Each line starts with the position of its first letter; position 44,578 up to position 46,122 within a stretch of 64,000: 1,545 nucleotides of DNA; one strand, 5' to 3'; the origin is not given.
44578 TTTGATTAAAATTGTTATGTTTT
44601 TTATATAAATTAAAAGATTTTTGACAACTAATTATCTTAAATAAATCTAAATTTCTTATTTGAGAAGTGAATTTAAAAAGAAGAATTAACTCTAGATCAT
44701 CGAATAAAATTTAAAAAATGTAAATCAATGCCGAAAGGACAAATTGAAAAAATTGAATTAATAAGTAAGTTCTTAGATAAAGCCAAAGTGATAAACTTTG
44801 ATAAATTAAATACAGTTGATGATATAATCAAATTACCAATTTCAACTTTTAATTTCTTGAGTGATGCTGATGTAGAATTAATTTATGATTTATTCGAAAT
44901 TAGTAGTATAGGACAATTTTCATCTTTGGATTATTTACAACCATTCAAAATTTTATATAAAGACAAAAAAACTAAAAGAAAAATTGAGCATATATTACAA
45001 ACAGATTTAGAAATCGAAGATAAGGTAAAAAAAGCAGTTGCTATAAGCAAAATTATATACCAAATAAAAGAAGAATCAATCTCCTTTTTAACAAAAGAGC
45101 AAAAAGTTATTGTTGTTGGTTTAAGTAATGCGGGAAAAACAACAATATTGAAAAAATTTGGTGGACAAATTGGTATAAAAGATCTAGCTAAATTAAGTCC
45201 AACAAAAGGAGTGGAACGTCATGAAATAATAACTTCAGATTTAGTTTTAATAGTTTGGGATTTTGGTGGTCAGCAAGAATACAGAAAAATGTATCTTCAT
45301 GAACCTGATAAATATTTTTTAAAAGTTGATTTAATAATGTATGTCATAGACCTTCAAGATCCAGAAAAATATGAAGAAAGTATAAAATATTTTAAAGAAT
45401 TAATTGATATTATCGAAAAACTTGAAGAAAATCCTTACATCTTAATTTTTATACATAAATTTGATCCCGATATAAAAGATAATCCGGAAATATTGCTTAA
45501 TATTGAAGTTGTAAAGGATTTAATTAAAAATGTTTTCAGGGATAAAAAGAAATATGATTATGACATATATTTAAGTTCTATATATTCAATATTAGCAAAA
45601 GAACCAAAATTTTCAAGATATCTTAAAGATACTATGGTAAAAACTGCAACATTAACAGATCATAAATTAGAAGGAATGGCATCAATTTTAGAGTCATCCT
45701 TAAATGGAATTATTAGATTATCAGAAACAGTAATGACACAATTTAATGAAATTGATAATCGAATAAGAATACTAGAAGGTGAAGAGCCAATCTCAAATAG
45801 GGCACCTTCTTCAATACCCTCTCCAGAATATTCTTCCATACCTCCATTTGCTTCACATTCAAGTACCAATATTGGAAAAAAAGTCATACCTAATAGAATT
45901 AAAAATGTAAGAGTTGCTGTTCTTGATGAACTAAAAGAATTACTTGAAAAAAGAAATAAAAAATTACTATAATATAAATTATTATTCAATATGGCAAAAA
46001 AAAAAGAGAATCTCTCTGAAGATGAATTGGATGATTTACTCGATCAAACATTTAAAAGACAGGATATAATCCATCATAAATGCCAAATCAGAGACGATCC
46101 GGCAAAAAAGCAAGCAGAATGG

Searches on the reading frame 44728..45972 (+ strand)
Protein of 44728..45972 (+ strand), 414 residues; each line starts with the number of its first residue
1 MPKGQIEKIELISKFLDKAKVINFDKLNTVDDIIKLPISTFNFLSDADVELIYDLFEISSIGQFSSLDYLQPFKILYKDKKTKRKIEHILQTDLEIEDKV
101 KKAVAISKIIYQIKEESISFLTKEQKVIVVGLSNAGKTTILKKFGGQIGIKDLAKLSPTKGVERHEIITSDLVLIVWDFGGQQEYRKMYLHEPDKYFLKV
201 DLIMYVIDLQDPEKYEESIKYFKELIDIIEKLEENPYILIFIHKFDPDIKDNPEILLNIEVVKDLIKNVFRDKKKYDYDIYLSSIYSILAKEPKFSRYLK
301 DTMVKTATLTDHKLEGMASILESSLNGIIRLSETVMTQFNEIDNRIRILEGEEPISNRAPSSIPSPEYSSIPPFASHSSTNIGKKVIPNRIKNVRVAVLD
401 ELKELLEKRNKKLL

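Call 59: search_protein_families(library=pfam, proteins=[window:44728-45972:+], max_evalue=0.00001)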
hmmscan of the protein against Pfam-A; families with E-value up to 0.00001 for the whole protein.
window:44728-45972:+ (414 aa): 7 families
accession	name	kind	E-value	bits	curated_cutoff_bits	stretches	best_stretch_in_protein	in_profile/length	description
PF04670.18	Gtr1_RagA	-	5e-23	82.2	22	1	126-287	1-162/232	Gtr1/RagA G protein conserved region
PF00025.27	Arf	-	1.1e-22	80.8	22.3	1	121-247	11-127/174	ADP-ribosylation factor family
PF08477.19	Roc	-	4.5e-09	37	27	1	126-246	1-119/119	Ras of Complex, Roc, domain of DAPkinase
PF01926.29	MMR_HSR1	-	1.3e-07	32.1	21.9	1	126-241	1-111/113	50S ribosome-binding GTPase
PF00071.28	Ras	-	2.1e-07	31.1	21.6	1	126-245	1-114/162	Ras family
PF09439.16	SRPRB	-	3.5e-07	30.2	25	1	123-253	2-127/178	Signal recognition particle receptor beta subunit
PF00503.26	G-alpha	-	2.2e-06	27.5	48.8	0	157-228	168-245/333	G-protein alpha subunit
